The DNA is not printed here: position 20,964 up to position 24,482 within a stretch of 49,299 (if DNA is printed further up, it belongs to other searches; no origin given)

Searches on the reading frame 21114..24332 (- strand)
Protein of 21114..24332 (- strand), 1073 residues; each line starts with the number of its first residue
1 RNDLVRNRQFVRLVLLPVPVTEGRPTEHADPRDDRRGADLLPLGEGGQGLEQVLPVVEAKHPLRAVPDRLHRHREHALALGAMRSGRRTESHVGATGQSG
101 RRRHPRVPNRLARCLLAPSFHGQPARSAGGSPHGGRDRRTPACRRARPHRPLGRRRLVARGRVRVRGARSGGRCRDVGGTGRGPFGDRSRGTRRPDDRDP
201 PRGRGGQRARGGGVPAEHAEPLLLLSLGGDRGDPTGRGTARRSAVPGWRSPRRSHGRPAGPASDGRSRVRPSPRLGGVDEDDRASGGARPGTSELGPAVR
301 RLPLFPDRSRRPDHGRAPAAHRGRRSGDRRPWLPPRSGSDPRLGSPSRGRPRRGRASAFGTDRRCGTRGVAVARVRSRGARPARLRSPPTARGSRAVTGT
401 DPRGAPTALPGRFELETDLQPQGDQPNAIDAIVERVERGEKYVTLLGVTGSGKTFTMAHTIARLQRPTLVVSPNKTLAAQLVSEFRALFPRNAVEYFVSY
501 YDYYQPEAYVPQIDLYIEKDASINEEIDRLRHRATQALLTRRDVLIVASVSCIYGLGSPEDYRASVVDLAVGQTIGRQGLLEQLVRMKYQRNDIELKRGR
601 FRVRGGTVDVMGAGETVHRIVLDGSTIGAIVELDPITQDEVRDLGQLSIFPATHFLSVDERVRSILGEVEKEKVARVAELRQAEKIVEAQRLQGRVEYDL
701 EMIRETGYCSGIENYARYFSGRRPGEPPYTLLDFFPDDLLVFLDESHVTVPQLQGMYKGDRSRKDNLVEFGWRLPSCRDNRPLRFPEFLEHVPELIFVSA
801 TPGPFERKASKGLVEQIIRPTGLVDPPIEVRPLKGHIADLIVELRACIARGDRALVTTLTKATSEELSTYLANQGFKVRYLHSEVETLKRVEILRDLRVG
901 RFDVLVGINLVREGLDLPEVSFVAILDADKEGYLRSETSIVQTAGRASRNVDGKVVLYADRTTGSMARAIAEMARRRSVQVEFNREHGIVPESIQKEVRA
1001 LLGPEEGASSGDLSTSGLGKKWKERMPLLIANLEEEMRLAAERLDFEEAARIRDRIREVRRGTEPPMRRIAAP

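Call 16: search_protein_families(library=pfam, proteins=[window:21114-24332:-])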
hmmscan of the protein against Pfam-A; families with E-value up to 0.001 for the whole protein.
window:21114-24332:- (1073 aa): 7 families
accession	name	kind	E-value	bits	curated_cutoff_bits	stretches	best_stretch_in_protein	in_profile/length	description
PF17757.6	UvrB_inter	-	9.6e-24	83.8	22.9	1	567-655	1-91/91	UvrB interaction domain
PF12344.14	UvrB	-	1.5e-18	66.8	27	1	957-999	1-43/43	Ultra-violet resistance protein B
PF00271.37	Helicase_C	-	2.2e-17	63.7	23.5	1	843-950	9-109/110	Helicase conserved C-terminal domain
PF04851.21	ResIII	-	7.2e-12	46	22.5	1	420-527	3-114/164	Type III restriction enzyme, res subunit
PF02151.25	UVR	-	1.3e-09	37.9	21.5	1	1029-1060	3-34/36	UvrB/uvrC motif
PF00270.35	DEAD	-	7.3e-06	26.3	26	1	425-492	4-72/167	DEAD/DEAH box helicase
PF13191.12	AAA_16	-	0.0005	21.1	32.6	0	427-518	10-103/167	AAA ATPase domain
